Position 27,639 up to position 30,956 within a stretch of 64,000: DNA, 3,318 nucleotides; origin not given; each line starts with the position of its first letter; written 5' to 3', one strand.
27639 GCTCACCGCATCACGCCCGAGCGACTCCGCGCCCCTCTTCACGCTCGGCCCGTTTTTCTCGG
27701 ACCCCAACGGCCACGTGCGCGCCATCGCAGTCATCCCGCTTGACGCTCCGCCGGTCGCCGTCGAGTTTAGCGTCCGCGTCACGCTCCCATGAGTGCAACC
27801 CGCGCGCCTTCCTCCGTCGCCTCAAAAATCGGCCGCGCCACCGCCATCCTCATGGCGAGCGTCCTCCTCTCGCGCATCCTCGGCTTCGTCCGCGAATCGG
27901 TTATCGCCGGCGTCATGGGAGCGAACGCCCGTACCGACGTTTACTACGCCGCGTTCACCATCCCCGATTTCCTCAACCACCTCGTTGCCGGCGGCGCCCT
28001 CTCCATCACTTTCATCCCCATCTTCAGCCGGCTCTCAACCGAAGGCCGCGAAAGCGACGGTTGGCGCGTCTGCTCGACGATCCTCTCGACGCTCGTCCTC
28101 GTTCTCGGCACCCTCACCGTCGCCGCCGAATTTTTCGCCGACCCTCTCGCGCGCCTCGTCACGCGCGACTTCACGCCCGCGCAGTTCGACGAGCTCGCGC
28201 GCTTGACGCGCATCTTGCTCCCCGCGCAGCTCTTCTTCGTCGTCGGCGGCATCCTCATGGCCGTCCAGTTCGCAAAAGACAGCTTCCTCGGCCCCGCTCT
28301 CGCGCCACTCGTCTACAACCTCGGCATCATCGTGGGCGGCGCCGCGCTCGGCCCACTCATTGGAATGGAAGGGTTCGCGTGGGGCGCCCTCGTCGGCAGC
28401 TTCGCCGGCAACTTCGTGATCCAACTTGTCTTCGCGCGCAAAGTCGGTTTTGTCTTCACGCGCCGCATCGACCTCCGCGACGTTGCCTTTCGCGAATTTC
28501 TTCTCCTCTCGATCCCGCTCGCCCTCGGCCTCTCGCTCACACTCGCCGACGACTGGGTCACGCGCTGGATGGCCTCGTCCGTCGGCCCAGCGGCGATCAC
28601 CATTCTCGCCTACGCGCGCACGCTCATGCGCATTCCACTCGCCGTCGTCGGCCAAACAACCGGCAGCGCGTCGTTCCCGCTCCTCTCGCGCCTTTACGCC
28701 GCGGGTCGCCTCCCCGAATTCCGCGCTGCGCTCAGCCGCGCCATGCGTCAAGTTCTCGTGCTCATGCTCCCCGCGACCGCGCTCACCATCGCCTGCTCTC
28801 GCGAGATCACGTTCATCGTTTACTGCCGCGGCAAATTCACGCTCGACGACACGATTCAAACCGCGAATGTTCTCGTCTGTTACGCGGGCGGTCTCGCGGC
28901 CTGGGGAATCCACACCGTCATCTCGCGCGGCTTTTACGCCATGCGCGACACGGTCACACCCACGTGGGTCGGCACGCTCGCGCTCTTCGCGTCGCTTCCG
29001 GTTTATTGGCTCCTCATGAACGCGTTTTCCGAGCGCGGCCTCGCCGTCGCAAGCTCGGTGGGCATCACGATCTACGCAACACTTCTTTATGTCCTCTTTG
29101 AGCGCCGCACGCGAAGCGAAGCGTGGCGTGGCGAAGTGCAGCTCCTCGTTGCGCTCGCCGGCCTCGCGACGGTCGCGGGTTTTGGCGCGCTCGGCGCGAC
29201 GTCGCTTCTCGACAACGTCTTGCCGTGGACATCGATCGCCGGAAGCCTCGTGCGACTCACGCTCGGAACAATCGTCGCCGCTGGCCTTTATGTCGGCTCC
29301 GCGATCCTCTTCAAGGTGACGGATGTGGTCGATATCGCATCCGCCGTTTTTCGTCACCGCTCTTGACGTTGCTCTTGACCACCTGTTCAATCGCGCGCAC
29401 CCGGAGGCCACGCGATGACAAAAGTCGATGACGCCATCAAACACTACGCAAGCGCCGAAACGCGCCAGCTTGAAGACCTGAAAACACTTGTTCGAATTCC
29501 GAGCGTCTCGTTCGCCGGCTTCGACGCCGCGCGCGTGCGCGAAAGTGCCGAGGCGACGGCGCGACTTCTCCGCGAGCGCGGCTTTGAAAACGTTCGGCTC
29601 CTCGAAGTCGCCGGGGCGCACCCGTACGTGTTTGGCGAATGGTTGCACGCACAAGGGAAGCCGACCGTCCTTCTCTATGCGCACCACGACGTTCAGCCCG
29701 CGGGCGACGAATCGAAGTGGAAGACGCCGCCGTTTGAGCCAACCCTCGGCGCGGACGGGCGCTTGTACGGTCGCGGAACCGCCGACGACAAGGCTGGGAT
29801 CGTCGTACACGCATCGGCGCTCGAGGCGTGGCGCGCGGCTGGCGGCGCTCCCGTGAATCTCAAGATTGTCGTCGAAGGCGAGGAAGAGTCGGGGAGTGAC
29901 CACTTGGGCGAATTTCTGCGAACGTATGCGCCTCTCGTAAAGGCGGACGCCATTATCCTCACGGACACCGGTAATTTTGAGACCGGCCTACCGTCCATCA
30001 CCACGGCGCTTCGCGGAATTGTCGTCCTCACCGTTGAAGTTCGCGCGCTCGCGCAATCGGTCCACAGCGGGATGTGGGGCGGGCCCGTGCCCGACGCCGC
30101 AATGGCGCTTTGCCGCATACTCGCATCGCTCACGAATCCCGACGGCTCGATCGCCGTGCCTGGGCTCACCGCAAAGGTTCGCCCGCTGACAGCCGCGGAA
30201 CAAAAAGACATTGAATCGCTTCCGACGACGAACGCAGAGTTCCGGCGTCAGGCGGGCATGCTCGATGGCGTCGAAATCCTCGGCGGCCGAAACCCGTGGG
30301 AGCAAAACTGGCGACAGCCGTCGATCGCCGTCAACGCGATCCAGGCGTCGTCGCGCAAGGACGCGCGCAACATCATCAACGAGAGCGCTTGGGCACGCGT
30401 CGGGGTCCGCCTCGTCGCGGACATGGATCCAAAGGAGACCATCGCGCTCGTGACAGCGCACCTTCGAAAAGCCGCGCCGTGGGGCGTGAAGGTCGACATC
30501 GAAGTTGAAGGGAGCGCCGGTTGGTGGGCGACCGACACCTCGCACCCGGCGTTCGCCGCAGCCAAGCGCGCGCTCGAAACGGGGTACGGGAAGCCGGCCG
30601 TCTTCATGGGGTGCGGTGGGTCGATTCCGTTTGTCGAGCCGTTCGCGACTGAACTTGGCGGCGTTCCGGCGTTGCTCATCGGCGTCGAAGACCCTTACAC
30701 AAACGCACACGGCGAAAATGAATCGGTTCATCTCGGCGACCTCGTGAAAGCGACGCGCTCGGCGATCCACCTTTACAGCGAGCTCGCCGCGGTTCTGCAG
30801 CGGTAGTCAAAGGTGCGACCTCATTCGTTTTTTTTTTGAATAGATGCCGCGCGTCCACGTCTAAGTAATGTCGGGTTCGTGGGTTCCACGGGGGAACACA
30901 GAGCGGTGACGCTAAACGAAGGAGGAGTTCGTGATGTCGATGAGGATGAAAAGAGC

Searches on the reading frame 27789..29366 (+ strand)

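Call 54: search_protein_families(library=pfam, proteins=[window:27789-29366:+], max_evalue=0.0001)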
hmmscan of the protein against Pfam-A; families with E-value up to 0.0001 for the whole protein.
window:27789-29366:+ (525 aa): 1 family
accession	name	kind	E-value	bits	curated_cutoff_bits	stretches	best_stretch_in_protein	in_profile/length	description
PF03023.19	MurJ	-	9.7e-79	265.5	27.4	1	39-474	1-436/451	Lipid II flippase MurJ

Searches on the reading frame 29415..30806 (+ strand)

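Call 54: search_protein_families(library=pfam, proteins=[window:29415-30806:+], max_evalue=0.0001)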
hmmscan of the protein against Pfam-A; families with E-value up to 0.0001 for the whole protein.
window:29415-30806:+ (463 aa): 2 families
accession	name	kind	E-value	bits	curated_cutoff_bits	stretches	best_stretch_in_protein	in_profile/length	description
PF01546.33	Peptidase_M20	-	4.6e-29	102.2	24.6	1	86-450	1-200/206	Peptidase family M20/M25/M40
PF07687.19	M20_dimer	-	4.9e-11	43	21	1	205-357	7-106/107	Peptidase dimerisation domain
